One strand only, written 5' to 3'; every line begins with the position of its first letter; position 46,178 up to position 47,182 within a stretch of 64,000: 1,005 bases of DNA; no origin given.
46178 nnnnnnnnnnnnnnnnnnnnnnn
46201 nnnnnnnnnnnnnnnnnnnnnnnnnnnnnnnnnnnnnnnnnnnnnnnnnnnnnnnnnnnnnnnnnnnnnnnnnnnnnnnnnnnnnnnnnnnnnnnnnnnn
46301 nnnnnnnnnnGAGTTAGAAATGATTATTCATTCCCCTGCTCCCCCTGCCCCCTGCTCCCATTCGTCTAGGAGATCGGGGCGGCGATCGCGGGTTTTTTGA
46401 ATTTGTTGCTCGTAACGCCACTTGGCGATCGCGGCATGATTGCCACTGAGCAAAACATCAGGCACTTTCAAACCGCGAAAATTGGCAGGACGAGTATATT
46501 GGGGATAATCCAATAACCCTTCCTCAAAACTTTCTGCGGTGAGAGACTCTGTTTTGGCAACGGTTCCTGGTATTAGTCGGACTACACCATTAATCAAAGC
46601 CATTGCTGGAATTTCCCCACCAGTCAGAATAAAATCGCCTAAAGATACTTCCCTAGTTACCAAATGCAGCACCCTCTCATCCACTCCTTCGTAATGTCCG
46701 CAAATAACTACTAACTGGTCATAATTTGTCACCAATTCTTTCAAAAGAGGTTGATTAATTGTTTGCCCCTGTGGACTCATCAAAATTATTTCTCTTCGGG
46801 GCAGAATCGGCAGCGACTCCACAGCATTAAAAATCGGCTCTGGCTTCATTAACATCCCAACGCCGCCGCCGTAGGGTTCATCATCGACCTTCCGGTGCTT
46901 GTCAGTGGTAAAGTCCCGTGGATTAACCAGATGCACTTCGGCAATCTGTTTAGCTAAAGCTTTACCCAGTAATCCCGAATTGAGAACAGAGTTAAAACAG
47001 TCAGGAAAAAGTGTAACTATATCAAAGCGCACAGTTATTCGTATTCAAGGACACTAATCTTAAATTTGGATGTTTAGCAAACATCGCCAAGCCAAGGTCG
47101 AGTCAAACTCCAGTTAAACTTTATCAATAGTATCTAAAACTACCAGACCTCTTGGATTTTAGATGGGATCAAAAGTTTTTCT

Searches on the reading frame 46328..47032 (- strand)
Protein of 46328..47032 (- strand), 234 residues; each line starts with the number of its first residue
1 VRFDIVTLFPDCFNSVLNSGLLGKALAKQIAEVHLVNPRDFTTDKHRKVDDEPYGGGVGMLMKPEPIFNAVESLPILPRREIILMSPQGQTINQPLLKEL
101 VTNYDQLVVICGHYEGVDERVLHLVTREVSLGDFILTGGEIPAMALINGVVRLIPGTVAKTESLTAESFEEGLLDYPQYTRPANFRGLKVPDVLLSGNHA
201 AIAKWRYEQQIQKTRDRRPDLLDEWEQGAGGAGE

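Call 61: search_protein_families(library=pfam, proteins=[window:46328-47032:-], max_evalue=0.00001)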
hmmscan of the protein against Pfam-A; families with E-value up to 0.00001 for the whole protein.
window:46328-47032:- (234 aa): 1 family
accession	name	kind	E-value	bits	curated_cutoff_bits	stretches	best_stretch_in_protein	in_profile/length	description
PF01746.26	tRNA_m1G_MT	-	6.3e-65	219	27.3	1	23-219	2-195/195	tRNA (Guanine-1)-methyltransferase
